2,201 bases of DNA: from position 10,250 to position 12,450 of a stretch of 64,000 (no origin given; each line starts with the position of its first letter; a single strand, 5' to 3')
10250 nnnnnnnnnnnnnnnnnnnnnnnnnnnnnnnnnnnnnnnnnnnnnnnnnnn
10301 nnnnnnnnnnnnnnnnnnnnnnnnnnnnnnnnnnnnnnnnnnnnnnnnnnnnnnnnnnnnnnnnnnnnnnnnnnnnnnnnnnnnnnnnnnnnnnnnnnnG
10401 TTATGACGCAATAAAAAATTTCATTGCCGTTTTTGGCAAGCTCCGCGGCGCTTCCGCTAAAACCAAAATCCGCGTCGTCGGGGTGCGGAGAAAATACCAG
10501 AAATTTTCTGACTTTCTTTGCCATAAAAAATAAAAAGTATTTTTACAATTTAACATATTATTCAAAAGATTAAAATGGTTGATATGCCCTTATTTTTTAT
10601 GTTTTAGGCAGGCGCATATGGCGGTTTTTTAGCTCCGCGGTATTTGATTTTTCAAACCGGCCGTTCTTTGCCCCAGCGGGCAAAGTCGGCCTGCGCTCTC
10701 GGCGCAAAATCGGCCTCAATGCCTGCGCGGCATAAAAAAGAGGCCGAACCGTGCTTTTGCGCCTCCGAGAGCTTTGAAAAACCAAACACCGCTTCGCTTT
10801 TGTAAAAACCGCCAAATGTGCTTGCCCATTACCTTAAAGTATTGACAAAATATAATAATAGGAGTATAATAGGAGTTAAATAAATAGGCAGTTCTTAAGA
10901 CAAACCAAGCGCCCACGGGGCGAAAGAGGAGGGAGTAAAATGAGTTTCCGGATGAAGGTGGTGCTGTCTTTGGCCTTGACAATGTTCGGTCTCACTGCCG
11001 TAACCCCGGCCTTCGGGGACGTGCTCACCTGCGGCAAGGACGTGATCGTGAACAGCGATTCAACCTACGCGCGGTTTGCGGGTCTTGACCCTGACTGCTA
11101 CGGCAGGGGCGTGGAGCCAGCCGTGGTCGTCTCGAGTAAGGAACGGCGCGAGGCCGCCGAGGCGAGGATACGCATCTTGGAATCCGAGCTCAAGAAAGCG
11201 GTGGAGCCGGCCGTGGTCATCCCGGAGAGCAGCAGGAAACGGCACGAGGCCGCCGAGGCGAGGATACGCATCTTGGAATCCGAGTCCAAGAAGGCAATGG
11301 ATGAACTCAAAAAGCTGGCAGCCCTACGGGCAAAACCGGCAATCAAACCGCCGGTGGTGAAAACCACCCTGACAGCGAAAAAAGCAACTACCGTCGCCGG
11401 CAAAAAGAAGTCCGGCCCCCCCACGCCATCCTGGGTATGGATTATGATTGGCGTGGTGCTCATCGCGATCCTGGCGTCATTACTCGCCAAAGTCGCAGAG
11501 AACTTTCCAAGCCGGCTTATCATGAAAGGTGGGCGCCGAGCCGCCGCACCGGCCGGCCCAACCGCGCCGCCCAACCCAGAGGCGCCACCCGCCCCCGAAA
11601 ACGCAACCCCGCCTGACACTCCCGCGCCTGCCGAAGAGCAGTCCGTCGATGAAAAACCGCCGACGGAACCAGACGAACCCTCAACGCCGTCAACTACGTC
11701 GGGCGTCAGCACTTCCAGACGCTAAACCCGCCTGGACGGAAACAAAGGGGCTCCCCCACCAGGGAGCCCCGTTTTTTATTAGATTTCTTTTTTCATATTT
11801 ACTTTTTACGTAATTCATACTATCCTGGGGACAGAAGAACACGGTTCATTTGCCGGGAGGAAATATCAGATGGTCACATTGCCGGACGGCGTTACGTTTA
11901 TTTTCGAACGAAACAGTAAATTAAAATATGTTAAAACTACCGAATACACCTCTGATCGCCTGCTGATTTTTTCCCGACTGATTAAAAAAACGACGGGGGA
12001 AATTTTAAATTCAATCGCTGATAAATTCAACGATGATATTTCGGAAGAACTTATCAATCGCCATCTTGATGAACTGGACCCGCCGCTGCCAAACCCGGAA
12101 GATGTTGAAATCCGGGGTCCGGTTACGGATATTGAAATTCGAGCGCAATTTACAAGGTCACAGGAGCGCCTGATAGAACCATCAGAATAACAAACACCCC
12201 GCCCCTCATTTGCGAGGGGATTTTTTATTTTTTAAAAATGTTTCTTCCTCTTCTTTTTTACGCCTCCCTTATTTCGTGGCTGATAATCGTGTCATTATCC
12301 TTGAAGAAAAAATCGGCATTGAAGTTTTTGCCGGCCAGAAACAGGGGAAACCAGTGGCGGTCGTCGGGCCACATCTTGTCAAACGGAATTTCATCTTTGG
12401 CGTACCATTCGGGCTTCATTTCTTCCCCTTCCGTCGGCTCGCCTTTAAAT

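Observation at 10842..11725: High-GC repeat protein gene with a textbook sigma70 promoter, likely a recent acquisition or rapidly evolving surface protein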

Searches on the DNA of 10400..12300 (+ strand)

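Call 33: search_rna_families(source=window, start=10400, end=12300, threshold=evalue, max_evalue=1)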
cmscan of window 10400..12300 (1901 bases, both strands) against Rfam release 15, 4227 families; matches with E-value up to 1: 1.
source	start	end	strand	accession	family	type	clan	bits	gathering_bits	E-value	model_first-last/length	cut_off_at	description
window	10814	10905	+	RF02842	RefA1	Gene; sRNA;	-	17.8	94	0.65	1-222/222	no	Enterococcus sRNA A1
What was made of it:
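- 10602..10835 (-): Structured element of about 234 nt with a three-way junction, ending a few nt upstream of the -35. It is present only in this haplotype and is not part of the gene. No Rfam match (call 33).
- On Upstream element: Rfam RNA family: Only a chance hit with E = 0.65 at E<=1 (call 33).
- Closest known: For the upstream element: palindromic MITE-like repeats. Different: No Rfam family matches (call 33).
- Tried and rejected: None is supported by Rfam (call 33) or by context.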

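Call 35: search_dna_similar(query=window:10590-12230:+, collection=phages, mode=distant)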
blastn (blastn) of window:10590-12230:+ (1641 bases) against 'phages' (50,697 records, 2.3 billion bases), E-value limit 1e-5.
No match.
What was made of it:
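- Tried and rejected: Phage DNA search of the island found no match (call 35).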

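Call 74: build_rna_model(alignment_id=A7)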
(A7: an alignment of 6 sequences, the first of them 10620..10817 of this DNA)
Model R1 built from alignment A7 (6 sequences, 219 columns); structure: RNAalifold consensus.
model positions 198; base pairs 67; branch points 1; effective number of sequences 0.84; information 0.59 bits per position. Calibrated on 0.2 Mb of random sequence (short: E-values are rough).
structure used (alignment columns):
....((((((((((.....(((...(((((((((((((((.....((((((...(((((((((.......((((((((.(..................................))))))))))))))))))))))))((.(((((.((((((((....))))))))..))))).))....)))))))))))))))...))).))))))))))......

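Call 75: search_with_rna_model(model_id=R1, sources=[window, L001, L002, L003, L004, L005, L006, L007, L008, L009, L010, L011, L012, L013, L014, L015, L016, L017, L018, L019, L020, L021, L022, L023, L032, L033, L034, L035, L036, L037, L038, L039, L040, L041, L042, L043, L044, L045, L046, L047, L048, L049, L050, L051, L052, L053, L054], max_evalue=1)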
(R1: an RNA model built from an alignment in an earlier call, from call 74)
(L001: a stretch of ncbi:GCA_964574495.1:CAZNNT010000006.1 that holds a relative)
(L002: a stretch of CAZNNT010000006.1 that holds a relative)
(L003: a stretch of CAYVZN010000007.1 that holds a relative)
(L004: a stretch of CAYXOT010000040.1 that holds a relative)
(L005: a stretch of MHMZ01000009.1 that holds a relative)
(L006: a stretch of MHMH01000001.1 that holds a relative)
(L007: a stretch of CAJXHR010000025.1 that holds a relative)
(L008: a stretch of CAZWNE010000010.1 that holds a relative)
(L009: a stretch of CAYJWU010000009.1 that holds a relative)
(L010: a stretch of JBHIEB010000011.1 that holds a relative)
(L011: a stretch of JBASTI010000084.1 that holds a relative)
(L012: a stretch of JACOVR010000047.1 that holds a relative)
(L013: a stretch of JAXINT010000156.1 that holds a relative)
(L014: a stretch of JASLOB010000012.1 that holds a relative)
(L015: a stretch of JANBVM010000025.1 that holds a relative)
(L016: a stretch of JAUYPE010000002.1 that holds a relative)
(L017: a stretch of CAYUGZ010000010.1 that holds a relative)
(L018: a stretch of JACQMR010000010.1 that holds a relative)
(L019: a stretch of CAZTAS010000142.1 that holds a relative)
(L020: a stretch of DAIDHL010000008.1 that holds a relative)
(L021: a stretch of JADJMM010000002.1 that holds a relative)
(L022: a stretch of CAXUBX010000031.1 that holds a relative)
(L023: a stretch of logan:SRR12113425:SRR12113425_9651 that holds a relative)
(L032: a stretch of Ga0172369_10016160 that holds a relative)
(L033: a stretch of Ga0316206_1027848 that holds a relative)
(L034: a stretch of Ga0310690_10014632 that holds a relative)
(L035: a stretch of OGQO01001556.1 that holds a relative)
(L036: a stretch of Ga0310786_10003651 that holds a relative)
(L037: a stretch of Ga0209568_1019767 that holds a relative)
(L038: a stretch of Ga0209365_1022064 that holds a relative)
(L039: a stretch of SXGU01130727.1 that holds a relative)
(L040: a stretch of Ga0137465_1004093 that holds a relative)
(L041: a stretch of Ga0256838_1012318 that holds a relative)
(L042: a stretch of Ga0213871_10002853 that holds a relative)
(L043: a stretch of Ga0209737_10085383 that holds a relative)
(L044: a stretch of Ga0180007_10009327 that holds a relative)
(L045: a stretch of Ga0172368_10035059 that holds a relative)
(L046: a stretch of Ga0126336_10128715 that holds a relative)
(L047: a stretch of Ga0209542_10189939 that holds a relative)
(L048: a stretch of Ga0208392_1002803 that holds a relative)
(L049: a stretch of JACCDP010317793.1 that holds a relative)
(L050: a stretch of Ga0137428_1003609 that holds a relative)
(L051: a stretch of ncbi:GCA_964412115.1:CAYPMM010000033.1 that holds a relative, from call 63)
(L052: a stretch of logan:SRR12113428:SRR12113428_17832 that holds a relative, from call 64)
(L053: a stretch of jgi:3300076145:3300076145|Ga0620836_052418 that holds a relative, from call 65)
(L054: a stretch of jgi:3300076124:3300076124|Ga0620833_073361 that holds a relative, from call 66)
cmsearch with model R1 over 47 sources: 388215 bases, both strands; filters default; matches with E-value up to 1: 14.
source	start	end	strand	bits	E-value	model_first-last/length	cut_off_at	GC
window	10620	10817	-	230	3.2e-58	1-198/198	no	0.54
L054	482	693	+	221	7.7e-56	1-198/198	no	0.55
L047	1593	1790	+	208.1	1.9e-52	1-198/198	no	0.53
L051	2626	2820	+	206.2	6e-52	1-198/198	no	0.55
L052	1329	1527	+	199.6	3.4e-50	1-198/198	no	0.51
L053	1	184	+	169.8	2.4e-42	29-198/198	5'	0.55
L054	486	697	-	50.8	6e-11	1-198/198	no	0.55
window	10616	10813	+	46.8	6.9e-10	1-198/198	no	0.54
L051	2630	2824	-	37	2.7e-07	1-198/198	no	0.55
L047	1597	1794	-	32.8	3.5e-06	1-198/198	no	0.53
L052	1333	1531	-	29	3.5e-05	1-198/198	no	0.51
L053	1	188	-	21.9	0.0027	1-178/198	3'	0.54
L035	2987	3012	-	15.5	0.13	1-198/198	no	0.5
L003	6163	6238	-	13.5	0.44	1-198/198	no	0.59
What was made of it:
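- Closest known: For the upstream element: palindromic MITE-like repeats. Different: Only one copy is seen per contig (call 75).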

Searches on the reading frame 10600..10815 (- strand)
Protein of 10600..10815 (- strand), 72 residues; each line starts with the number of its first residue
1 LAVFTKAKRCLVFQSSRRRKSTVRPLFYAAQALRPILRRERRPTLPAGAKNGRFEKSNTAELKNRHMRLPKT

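Call 62: find_homologous_proteins(query=A5, max_evalue=0.01)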
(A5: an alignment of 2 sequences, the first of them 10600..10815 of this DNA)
Query A5 (2 sequences) (72 aa, profile of the alignment): 4 proteins with E <= 0.01 among 97 candidates.
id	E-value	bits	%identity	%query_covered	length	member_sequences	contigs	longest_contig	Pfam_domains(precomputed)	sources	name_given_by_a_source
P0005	1.5e-16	78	91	31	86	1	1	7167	-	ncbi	-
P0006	1.2e-15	75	68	86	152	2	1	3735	-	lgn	-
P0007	3.6e-11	61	82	54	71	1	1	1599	-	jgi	jgi:hypothetical protein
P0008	1.5e-10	59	76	58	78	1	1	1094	-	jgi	jgi:hypothetical protein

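Call 63: find_encoding_contigs(protein=P0005, flank=4000, max_places=3)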
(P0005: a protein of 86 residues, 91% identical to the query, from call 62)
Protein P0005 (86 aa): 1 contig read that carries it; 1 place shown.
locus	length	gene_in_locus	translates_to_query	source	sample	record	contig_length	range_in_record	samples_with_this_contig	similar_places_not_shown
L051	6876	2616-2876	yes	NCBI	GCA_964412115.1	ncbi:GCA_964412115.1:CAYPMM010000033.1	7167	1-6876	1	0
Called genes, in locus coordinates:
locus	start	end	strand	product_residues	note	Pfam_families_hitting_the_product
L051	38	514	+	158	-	PF03449:GreA_GreB_N, PF01272:GreA_GreB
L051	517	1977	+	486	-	PF01336:tRNA_anti-codon, PF00152:tRNA-synt_2, PF01409:tRNA-synt_2d (faint)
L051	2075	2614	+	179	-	-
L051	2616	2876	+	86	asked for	-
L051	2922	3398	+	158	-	PF02381:MraZ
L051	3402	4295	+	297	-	PF01795:Methyltransf_5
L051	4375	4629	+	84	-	-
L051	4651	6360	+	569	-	PF03717:PBP_dimer, PF00905:Transpeptidase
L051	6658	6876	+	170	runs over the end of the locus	?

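Call 64: find_encoding_contigs(protein=P0006, flank=4000, max_places=3)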
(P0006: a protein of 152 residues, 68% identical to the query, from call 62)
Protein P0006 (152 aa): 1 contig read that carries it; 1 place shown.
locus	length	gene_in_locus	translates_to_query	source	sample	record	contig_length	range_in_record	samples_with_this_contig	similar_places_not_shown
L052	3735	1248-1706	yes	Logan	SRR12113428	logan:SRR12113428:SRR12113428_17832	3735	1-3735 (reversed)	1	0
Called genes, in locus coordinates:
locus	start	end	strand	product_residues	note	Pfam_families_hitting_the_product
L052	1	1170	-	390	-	?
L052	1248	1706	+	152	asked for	-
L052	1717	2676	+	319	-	PF00512:HisKA, PF02518:HATPase_c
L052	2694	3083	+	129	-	PF00072:Response_reg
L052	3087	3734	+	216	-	?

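Call 65: find_encoding_contigs(protein=P0007, flank=4000, max_places=3)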
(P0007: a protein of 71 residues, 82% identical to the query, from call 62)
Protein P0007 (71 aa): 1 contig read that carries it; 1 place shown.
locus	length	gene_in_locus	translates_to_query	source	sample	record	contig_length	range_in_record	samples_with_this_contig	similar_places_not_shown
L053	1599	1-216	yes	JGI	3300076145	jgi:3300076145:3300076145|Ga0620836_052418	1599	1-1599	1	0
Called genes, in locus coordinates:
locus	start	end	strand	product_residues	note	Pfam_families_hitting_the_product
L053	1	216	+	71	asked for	?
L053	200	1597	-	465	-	?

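Call 66: find_encoding_contigs(protein=P0008, flank=4000, max_places=3)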
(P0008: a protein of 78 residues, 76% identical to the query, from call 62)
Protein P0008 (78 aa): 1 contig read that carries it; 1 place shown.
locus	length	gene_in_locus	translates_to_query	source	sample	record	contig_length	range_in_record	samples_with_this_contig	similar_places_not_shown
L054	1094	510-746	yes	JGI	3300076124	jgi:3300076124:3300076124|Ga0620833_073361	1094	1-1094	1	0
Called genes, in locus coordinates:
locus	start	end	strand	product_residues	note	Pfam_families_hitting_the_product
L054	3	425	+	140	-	?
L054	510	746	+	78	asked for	-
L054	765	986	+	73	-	PF01176:eIF-1a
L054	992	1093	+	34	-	?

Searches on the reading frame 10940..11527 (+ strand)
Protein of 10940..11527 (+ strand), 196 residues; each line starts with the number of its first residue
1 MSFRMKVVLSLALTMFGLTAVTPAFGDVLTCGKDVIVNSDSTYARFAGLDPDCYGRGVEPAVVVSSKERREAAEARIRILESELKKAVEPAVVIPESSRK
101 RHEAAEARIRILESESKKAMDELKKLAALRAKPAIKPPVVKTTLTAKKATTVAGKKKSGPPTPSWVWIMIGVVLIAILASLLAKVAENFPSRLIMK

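Call 31: search_protein_representatives(alignment_id=A2)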
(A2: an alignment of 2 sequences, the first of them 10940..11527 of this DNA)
Query: 2 sequences, 203 profile positions. Proteins with E-value up to 0.001 (for the whole library): 3; up to 1e-10: 2; up to 1e-30: 2. The best 3 are listed.
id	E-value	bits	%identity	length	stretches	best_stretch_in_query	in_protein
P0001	1.5e-108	377.7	-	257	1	5-199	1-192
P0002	2.8e-102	357.2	-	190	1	1-203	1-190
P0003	1.0e-05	41.9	-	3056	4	21-52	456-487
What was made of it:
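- Machine components are normally conserved across a phylum, whereas this gene has no relatives (call 31).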

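Call 38: search_solved_structures(query=A2, max_evalue=1)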
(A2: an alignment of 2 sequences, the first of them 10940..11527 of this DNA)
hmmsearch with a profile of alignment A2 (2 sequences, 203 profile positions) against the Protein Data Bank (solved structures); distinct sequences matched with E-value up to 1: 4.
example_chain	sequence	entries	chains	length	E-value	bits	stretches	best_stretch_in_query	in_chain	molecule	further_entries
6ixg_A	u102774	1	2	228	0.028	17.5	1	74-156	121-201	SH3 domain-binding protein 5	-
6djl_B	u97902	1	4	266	0.033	17.3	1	74-156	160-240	SH3 domain-binding protein 5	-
6ixv_A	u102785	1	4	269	0.037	17.1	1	74-156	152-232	SH3 domain-binding protein 5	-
6ixe_A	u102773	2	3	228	0.14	15.3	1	75-156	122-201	SH3 domain-binding protein 5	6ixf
